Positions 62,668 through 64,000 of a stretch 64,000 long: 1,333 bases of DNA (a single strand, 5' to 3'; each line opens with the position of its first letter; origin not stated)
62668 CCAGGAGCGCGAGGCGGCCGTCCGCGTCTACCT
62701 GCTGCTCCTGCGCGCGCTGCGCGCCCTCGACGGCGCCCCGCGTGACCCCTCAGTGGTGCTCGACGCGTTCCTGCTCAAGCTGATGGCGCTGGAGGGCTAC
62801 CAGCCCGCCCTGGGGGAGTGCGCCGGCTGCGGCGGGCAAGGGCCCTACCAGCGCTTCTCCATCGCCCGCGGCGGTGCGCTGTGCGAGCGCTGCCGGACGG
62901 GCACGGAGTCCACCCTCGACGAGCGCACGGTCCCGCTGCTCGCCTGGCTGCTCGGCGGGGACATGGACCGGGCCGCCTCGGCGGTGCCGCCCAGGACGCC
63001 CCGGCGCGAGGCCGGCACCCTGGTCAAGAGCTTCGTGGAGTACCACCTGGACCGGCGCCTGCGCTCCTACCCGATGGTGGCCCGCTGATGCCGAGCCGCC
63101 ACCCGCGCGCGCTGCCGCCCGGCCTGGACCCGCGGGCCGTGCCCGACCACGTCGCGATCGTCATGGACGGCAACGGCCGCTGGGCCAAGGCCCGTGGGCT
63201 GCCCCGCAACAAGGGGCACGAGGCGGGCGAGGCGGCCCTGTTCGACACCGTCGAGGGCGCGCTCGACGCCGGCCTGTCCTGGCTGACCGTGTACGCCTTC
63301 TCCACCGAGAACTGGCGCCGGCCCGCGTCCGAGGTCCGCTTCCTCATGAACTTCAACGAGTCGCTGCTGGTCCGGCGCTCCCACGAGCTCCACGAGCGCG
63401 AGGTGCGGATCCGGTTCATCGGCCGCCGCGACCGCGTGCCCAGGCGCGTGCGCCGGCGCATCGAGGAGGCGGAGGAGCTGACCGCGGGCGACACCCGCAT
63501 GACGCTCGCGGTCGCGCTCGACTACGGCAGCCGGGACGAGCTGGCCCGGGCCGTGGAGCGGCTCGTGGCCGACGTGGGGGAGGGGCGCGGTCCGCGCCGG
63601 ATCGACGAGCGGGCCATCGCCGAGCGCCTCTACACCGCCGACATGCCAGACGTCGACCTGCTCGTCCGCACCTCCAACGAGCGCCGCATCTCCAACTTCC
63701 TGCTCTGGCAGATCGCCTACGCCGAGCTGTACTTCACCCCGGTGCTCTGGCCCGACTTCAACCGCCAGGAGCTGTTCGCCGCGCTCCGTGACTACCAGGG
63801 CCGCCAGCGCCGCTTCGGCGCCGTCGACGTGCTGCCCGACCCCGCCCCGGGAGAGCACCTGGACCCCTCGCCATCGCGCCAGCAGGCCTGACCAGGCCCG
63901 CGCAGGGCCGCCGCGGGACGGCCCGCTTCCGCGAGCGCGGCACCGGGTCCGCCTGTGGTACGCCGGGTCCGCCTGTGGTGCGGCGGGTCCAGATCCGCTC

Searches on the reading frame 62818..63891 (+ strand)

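Call 19: search_protein_families(library=pfam, proteins=[window:62818-63891:+], max_evalue=0.01)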
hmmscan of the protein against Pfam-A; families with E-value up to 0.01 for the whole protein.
window:62818-63891:+ (357 aa): 1 family
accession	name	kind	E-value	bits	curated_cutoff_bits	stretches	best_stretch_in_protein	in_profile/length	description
PF01255.24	Prenyltransf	-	7.1e-83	277.9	27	1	115-334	1-219/219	Putative undecaprenyl diphosphate synthase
